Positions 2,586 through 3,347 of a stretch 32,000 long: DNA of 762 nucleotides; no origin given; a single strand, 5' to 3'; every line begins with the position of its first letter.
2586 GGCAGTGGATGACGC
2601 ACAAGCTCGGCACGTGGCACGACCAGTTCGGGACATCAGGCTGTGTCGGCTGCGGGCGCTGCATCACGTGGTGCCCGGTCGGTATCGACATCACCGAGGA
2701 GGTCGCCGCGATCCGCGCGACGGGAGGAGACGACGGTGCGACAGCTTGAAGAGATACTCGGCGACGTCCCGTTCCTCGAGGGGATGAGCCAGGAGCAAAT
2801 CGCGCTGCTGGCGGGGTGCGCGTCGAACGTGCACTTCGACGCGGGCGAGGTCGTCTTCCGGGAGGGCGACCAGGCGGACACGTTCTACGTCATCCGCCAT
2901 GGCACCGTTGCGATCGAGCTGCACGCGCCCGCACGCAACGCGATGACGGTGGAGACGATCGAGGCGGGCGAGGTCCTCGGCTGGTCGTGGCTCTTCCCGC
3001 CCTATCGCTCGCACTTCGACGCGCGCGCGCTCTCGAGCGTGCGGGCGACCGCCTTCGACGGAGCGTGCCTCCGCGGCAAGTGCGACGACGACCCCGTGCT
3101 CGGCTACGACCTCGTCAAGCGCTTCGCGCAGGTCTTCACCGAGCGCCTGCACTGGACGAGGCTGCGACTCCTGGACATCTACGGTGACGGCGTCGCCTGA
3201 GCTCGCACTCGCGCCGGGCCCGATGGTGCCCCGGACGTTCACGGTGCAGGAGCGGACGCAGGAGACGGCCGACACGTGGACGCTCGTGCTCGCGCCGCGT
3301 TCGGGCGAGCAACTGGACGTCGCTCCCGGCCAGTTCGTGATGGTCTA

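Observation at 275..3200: Adenylate cyclase next to a hydrogenase operon that carries an embedded HTH-less cNMP-binding protein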

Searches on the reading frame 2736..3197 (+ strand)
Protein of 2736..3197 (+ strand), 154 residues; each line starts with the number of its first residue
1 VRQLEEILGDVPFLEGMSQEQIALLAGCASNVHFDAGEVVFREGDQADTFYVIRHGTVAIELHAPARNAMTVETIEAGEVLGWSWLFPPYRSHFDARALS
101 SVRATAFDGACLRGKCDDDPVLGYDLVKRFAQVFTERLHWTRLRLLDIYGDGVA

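Call 3: search_protein_families(library=pfam, proteins=[window:2736-3197:+], max_evalue=0.01)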
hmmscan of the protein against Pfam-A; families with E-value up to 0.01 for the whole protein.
window:2736-3197:+ (154 aa): 1 family
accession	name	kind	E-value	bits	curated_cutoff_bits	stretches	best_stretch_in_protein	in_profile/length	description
PF00027.35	cNMP_binding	-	3.3e-14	53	27.5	1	32-116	2-86/89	Cyclic nucleotide-binding domain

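Call 5: find_homologous_proteins(query=window:2736-3197:+, max_evalue=0.00001)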
Query window:2736-3197:+ (154 aa): 7242 proteins with E <= 0.00001 among 8000 candidates; the best 120 are listed.
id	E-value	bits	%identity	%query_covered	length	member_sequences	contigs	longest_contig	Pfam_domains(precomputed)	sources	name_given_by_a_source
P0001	3.1e-91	321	89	100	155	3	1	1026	PF00027.36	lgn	-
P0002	9.0e-91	320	89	100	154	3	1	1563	PF00027.36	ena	-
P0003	5.3e-90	317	88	99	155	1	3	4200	PF00027.36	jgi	jgi:CRP-like cAMP-binding protein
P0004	7.8e-90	317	90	99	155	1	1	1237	PF00027.36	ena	-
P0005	1.1e-89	316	88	99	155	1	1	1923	PF00027.36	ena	-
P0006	1.4e-89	316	87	99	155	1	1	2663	PF00027.36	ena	-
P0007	2.0e-89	316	88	99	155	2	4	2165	PF00027.36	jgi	jgi:CRP-like cAMP-binding protein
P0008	5.3e-89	314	90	100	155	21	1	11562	PF00027.36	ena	-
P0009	1.4e-88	313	88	99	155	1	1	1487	PF00027.36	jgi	jgi:CRP-like cAMP-binding protein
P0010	2.7e-88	312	87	99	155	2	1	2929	PF00027.36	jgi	jgi:CRP-like cAMP-binding protein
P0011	3.7e-88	312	86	99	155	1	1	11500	PF00027.36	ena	-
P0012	2.1e-87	309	85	100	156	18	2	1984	PF00027.36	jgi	-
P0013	2.9e-87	309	84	100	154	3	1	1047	PF00027.36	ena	-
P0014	1.9e-86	306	85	99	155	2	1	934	PF00027.36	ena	-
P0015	1.3e-85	303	86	100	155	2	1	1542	PF00027.36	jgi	jgi:CRP-like cAMP-binding protein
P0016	1.4e-85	303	84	99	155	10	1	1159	PF00027.36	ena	-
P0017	2.6e-85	302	84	99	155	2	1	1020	PF00027.36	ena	-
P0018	6.8e-85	301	85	100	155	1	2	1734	PF00027.36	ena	-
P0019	1.3e-84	300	84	100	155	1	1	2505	PF00027.36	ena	-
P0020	4.0e-83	295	81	99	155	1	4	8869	PF00027.36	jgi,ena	jgi:CRP-like cAMP-binding protein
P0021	4.8e-82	292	82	99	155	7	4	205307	PF00027.36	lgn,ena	-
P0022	1.9e-81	290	83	99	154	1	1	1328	PF00027.36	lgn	-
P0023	3.9e-81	289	83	98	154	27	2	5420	PF00027.36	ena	-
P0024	3.1e-80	286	79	98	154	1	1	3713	PF00027.36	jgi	jgi:CRP/FNR family transcriptional regulator, cyclic AMP receptor protein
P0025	4.2e-80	285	81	98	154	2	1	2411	PF00027.36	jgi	jgi:CRP/FNR family cyclic AMP-dependent transcriptional regulator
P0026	4.8e-80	285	79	98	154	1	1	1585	PF00027.36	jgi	jgi:CRP/FNR family transcriptional regulator, cyclic AMP receptor protein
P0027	9.3e-80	284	79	98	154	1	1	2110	PF00027.36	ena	-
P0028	1.4e-79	284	78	98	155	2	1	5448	PF00027.36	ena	-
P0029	2.0e-79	283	80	99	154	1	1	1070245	PF00027.36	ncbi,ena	-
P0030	2.6e-79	283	79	99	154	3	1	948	PF00027.36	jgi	jgi:CRP/FNR family transcriptional regulator, cyclic AMP receptor protein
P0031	2.7e-79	283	80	99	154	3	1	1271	PF00027.36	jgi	jgi:CRP/FNR family transcriptional regulator, cyclic AMP receptor protein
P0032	3.5e-79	282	82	99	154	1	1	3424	PF00027.36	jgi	jgi:CRP/FNR family cyclic AMP-dependent transcriptional regulator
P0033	6.2e-79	282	79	98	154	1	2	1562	PF00027.36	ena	-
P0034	2.0e-78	280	79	99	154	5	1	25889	PF00027.36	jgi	jgi:CRP/FNR family transcriptional regulator, cyclic AMP receptor protein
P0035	4.6e-78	279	78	98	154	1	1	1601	PF00027.36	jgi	-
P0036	6.0e-78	278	77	98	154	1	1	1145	PF00027.36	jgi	jgi:CRP/FNR family cyclic AMP-dependent transcriptional regulator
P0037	1.3e-77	277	78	99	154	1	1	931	PF00027.36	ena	-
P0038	2.6e-77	276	76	99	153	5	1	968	PF00027.36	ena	-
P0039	3.2e-77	276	77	98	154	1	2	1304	PF00027.36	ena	-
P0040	4.2e-77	276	77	98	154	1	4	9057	PF00027.36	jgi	jgi:CRP-like cAMP-binding protein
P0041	4.3e-77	276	78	99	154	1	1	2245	PF00027.36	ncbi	-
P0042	8.1e-77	275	75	99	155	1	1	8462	PF00027.36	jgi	jgi:CRP/FNR family transcriptional regulator, cyclic AMP receptor protein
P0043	1.7e-76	274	79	97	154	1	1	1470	PF00027.36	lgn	-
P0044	5.7e-76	272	77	98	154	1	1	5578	PF00027.36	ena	-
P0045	7.4e-76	272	74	99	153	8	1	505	PF00027.36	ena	-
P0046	8.4e-76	271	77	97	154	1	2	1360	PF00027.36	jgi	jgi:CRP-like cAMP-binding protein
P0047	3.0e-75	270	76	97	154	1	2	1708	PF00027.36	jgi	jgi:CRP-like cAMP-binding protein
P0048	7.2e-75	268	77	98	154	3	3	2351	PF00027.36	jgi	jgi:CRP-like cAMP-binding protein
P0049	7.9e-75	268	75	98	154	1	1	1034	PF00027.36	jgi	jgi:CRP-like cAMP-binding protein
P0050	8.2e-75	268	75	97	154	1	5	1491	PF00027.36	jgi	jgi:CRP-like cAMP-binding protein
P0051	1.0e-74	268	77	98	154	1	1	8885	PF00027.36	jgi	jgi:CRP/FNR family cyclic AMP-dependent transcriptional regulator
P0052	1.1e-74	268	75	97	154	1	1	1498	PF00027.36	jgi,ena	jgi:CRP-like cAMP-binding protein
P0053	1.4e-74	267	74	99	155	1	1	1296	PF00027.36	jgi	jgi:CRP/FNR family transcriptional regulator, cyclic AMP receptor protein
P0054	1.5e-74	267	75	98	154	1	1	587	PF00027.36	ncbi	-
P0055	1.5e-74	267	76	100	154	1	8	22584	PF00027.36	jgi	jgi:CRP-like cAMP-binding protein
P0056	1.7e-74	267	73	99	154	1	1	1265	PF00027.36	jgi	jgi:CRP/FNR family cyclic AMP-dependent transcriptional regulator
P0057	1.8e-74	267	73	100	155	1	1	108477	PF00027.36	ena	-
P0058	1.8e-74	267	75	98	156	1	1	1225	PF00027.36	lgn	-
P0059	2.6e-74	267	77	95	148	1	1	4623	PF00027.36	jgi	jgi:CRP-like cAMP-binding protein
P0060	3.0e-74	266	75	98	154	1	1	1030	PF00027.36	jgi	jgi:CRP-like cAMP-binding protein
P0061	3.4e-74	266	76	99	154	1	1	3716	PF00027.36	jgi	jgi:CRP/FNR family transcriptional regulator, cyclic AMP receptor protein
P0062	3.5e-74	266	72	99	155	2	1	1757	PF00027.36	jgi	jgi:CRP-like cAMP-binding protein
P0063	5.9e-74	265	75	99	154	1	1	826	PF00027.36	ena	-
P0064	7.2e-74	265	72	100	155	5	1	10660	PF00027.36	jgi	jgi:CRP/FNR family cyclic AMP-dependent transcriptional regulator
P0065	7.3e-74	265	76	98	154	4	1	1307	PF00027.36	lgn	-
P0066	8.9e-74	265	78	97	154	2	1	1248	PF00027.36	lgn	-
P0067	2.0e-73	264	73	99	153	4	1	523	PF00027.36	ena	-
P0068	2.0e-73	264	75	97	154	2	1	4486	PF00027.36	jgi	jgi:CRP/FNR family transcriptional regulator, cyclic AMP receptor protein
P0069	2.3e-73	263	74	99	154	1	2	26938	PF00027.36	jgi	jgi:CRP-like cAMP-binding protein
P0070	3.8e-73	263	72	99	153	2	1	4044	PF00027.36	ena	-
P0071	4.1e-73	263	71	100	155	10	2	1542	PF00027.36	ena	-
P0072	4.6e-73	262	72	99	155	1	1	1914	PF00027.36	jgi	jgi:CRP-like cAMP-binding protein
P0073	7.2e-73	262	74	98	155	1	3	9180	PF00027.36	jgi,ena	-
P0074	7.3e-73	262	73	99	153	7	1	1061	PF00027.36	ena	-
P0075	1.0e-72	261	74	98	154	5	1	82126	PF00027.36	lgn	-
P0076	1.3e-72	261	74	98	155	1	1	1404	PF00027.36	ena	-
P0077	1.3e-72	261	73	99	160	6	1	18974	PF00027.36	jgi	-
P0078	1.4e-72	261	71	99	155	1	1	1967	PF00027.36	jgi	jgi:CRP-like cAMP-binding protein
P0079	1.4e-72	261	75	95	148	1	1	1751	PF00027.36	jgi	jgi:CRP/FNR family transcriptional regulator, cyclic AMP receptor protein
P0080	1.5e-72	261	72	99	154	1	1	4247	PF00027.36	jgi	jgi:CRP/FNR family transcriptional regulator, cyclic AMP receptor protein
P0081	1.6e-72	261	73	99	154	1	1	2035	PF00027.36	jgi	jgi:CRP-like cAMP-binding protein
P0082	1.8e-72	261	75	97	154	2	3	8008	PF00027.36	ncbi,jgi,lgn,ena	jgi:CRP-like cAMP-binding protein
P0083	2.0e-72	260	74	99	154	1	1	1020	PF00027.36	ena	-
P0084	3.4e-72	260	72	99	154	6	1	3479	PF00027.36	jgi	jgi:CRP/FNR family transcriptional regulator, cyclic AMP receptor protein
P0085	3.8e-72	259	74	99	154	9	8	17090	PF00027.36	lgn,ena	-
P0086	4.0e-72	259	75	98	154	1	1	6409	PF00027.36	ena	-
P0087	4.2e-72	259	71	100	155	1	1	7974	PF00027.36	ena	-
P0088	4.8e-72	259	72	98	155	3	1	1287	PF00027.36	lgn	-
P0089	5.5e-72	259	74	97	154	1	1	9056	PF00027.36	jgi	jgi:CRP-like cAMP-binding protein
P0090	5.7e-72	259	71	99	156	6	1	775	PF00027.36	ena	-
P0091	6.4e-72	259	70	99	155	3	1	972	PF00027.36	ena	-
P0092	7.7e-72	258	72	99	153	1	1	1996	PF00027.36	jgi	-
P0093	8.1e-72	258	73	100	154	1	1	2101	PF00027.36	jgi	jgi:CRP/FNR family cyclic AMP-dependent transcriptional regulator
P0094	8.5e-72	258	70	99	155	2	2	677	PF00027.36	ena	-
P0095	8.9e-72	258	74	97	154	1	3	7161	PF00027.36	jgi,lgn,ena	jgi:CRP-like cAMP-binding protein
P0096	1.0e-71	258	74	98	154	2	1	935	PF00027.36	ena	-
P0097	1.1e-71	258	73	99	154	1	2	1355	PF00027.36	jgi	jgi:CRP/FNR family cyclic AMP-dependent transcriptional regulator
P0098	1.2e-71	258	74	97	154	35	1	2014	PF00027.36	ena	-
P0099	1.2e-71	258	82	88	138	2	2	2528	PF00027.36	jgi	jgi:CRP-like cAMP-binding protein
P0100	1.3e-71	258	71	99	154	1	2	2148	PF00027.36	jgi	jgi:CRP/FNR family transcriptional regulator, cyclic AMP receptor protein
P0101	1.4e-71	258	74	98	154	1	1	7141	PF00027.36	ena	-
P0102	1.4e-71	258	73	99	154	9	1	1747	PF00027.36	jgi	-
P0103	1.8e-71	257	71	99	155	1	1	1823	PF00027.36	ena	-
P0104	2.2e-71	257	70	99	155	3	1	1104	PF00027.36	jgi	jgi:CRP-like cAMP-binding protein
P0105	2.6e-71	257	73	97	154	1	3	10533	PF00027.36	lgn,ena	-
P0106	3.1e-71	257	71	99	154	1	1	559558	PF00027.36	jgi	jgi:CRP/FNR family cyclic AMP-dependent transcriptional regulator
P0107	3.6e-71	256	72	99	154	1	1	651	PF00027.36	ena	-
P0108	3.8e-71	256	69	100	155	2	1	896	PF00027.36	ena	-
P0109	4.4e-71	256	72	99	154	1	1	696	PF00027.36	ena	-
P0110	4.8e-71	256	74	98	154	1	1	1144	PF00027.36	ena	-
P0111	5.6e-71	256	70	99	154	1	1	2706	PF00027.36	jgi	jgi:CRP/FNR family transcriptional regulator, cyclic AMP receptor protein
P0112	5.9e-71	256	70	99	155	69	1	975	PF00027.36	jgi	-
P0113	6.0e-71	256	74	97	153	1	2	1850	PF00027.36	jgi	jgi:CRP-like cAMP-binding protein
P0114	7.3e-71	255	72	98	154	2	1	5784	PF00027.36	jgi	jgi:CRP/FNR family cyclic AMP-dependent transcriptional regulator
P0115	7.4e-71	255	72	98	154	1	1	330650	PF00027.36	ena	-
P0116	7.5e-71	255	69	100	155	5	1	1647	PF00027.36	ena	-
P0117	7.5e-71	255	70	99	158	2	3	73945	PF00027.36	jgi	jgi:CRP-like cAMP-binding protein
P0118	8.2e-71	255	71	98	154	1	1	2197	PF00027.36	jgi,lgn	-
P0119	8.5e-71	255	71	97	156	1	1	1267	PF00027.36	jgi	jgi:CRP/FNR family cyclic AMP-dependent transcriptional regulator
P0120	9.7e-71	255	70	98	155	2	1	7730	PF00027.36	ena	-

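Call 6: search_protein_families(library=ncbifam, proteins=[window:2736-3197:+], max_evalue=0.001)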
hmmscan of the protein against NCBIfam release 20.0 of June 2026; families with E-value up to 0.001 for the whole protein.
window:2736-3197:+ (154 aa): 7 families
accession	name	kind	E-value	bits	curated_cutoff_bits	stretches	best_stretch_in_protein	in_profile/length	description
NF041163.2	encap_f2b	equivalog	2.7e-08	33.4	400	1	6-121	71-188/450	family 2B encapsulin nanocompartment shell protein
NF058543.1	ActPatMycb56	equivalog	1e-07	31.1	460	1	13-82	3-71/317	acetyltransferase Pat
NF010499.0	PRK13918.1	equivalog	1.6e-05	24.5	274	1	30-143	13-124/205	CRP/FNR family transcriptional regulator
NF050815.1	TransActFtrBCaul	equivalog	4.3e-05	22.9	300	1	10-135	13-137/251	transcriptional activator FtrB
NF006901.0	PRK09392.1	equivalog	5.7e-05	22.5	211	1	8-136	9-136/236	transcriptional activator FtrB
NF008732.0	PRK11753.1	equivalog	7.1e-05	22.4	266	1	24-89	19-83/214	cAMP-activated global transcriptional regulator CRP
TIGR03896.1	cyc_nuc_ocin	subfamily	0.0002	20.8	161.05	1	13-136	144-268/317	bacteriocin-type transport-associated protein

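Call 8: find_encoding_contigs(protein=P0029, flank=10000, max_places=3)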
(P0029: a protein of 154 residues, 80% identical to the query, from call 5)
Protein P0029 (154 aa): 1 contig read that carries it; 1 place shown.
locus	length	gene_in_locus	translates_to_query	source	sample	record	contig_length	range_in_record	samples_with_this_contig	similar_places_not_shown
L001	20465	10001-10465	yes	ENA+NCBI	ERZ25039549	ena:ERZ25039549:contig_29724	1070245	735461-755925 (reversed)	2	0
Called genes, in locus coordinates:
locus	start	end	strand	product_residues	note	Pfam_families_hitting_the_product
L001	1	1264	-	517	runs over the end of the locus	PF13487:HD_5, PF01966:HD, PF00196:GerE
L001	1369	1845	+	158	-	PF06983:3-dmu-9_3-mt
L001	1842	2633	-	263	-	PF13483:Lactamase_B_3 (weak), PF12706:Lactamase_B_2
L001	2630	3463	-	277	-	PF00561:Abhydrolase_1, PF12146:Hydrolase_4, PF12697:Abhydrolase_6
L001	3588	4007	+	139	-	PF01638:HxlR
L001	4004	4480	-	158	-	-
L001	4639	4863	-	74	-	-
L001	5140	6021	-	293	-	-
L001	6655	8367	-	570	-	PF02776:TPP_enzyme_N, PF02775:TPP_enzyme_C (faint), PF00205:TPP_enzyme_M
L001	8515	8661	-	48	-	-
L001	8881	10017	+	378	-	PF12838:Fer4_7 (faint), PF13746:Fer4_18 (faint), PF13187:Fer4_9 (faint), PF13534:Fer4_17 (faint), PF00037:Fer4 (faint), PF12797:Fer4_2 (faint), PF13183:Fer4_8 (weak), PF17179:Fer4_22, +4 more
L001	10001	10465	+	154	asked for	PF00027:cNMP_binding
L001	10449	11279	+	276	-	PF00175:NAD_binding_1, PF10418:DHODB_Fe-S_bind (weak)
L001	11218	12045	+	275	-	PF01058:Oxidored_q6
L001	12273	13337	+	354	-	PF00374:NiFeSe_Hases (faint)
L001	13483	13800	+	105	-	-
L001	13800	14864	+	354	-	PF08240:ADH_N, PF16912:Glu_dehyd_C, PF00107:ADH_zinc_N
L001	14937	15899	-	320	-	PF04199:Cyclase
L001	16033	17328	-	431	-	PF02129:Peptidase_S15, PF05448:AXE1 (faint), PF00561:Abhydrolase_1 (weak), PF01738:DLH (weak), PF12146:Hydrolase_4 (weak), PF00326:Peptidase_S9 (weak)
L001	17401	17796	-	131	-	PF03176:MMPL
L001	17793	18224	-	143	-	PF03176:MMPL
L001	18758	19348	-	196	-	PF03176:MMPL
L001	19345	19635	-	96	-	-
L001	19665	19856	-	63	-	-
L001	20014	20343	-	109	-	-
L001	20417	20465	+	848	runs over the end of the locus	PF13191:AAA_16 (weak), PF07719:TPR_2 (faint), PF00515:TPR_1 (faint), PF17874:TPR_MalT, PF13424:TPR_12 (weak), PF00196:GerE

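Call 15: search_solved_structures(query=A1, max_evalue=0.01, show_alignments=4)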
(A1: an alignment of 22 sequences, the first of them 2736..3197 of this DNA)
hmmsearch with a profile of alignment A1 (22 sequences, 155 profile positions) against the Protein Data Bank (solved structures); distinct sequences matched with E-value up to 0.01: 113 (the best 60 are shown).
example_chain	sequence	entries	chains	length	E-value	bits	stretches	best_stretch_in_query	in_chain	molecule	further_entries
9ya0_MA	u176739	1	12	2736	6.8e-24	87.7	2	5-84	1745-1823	PCR12, TGME49_219070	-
4z07_A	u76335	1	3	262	4.9e-17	65.5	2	7-84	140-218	cGMP-dependent protein kinase 1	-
7ssb_A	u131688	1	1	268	5.3e-17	65.3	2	7-84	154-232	cGMP-dependent protein kinase 1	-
3shr_A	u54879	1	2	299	4.7e-16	62.3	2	7-84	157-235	cGMP-dependent protein kinase 1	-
7lv3_A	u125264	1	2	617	7.4e-16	61.6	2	7-84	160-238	Isoform Beta of cGMP-dependent protein kinase 1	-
3mdp_A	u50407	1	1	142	3.3e-15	59.5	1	12-140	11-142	Cyclic nucleotide-binding domain (CNMP-BD) protein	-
5j3u_A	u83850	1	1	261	1.3e-14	57.6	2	5-84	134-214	Protein Kinase A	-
6rsx_A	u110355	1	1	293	5.8e-14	55.5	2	3-77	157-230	Regulatory Subunit of Protein Kinase A (cAMP-dependent) from Euglena gracilis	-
3d0s_A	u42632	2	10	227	1.8e-13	53.9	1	4-148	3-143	TRANSCRIPTIONAL REGULATORY PROTEIN | PROBABLE TRANSCRIPTIONAL REGULATORY PROTEIN (PROBABLY CRP/ FNR-FAMILY)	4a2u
3i54_A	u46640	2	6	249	1.8e-13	53.9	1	4-148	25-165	Transcriptional regulator, Crp/Fnr family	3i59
3mzh_A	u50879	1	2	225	2.6e-13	53.4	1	5-148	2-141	PROBABLE TRANSCRIPTIONAL REGULATORY PROTEIN (PROBABLY CRP/FNR-FAMILY)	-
3h3u_A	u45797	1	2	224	4.4e-13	52.6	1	5-148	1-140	PROBABLE TRANSCRIPTIONAL REGULATORY PROTEIN (PROBABLY CRP/FNR-FAMILY)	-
3of1_A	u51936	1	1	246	4.7e-13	52.5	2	5-62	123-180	cAMP-dependent protein kinase regulatory subunit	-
3r6s_A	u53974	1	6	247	4.7e-13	52.5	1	2-148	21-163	transcription regulator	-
4byy_A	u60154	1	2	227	4.9e-13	52.5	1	3-148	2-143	TRANSCRIPTIONAL REGULATOR, CRP/FNR FAMILY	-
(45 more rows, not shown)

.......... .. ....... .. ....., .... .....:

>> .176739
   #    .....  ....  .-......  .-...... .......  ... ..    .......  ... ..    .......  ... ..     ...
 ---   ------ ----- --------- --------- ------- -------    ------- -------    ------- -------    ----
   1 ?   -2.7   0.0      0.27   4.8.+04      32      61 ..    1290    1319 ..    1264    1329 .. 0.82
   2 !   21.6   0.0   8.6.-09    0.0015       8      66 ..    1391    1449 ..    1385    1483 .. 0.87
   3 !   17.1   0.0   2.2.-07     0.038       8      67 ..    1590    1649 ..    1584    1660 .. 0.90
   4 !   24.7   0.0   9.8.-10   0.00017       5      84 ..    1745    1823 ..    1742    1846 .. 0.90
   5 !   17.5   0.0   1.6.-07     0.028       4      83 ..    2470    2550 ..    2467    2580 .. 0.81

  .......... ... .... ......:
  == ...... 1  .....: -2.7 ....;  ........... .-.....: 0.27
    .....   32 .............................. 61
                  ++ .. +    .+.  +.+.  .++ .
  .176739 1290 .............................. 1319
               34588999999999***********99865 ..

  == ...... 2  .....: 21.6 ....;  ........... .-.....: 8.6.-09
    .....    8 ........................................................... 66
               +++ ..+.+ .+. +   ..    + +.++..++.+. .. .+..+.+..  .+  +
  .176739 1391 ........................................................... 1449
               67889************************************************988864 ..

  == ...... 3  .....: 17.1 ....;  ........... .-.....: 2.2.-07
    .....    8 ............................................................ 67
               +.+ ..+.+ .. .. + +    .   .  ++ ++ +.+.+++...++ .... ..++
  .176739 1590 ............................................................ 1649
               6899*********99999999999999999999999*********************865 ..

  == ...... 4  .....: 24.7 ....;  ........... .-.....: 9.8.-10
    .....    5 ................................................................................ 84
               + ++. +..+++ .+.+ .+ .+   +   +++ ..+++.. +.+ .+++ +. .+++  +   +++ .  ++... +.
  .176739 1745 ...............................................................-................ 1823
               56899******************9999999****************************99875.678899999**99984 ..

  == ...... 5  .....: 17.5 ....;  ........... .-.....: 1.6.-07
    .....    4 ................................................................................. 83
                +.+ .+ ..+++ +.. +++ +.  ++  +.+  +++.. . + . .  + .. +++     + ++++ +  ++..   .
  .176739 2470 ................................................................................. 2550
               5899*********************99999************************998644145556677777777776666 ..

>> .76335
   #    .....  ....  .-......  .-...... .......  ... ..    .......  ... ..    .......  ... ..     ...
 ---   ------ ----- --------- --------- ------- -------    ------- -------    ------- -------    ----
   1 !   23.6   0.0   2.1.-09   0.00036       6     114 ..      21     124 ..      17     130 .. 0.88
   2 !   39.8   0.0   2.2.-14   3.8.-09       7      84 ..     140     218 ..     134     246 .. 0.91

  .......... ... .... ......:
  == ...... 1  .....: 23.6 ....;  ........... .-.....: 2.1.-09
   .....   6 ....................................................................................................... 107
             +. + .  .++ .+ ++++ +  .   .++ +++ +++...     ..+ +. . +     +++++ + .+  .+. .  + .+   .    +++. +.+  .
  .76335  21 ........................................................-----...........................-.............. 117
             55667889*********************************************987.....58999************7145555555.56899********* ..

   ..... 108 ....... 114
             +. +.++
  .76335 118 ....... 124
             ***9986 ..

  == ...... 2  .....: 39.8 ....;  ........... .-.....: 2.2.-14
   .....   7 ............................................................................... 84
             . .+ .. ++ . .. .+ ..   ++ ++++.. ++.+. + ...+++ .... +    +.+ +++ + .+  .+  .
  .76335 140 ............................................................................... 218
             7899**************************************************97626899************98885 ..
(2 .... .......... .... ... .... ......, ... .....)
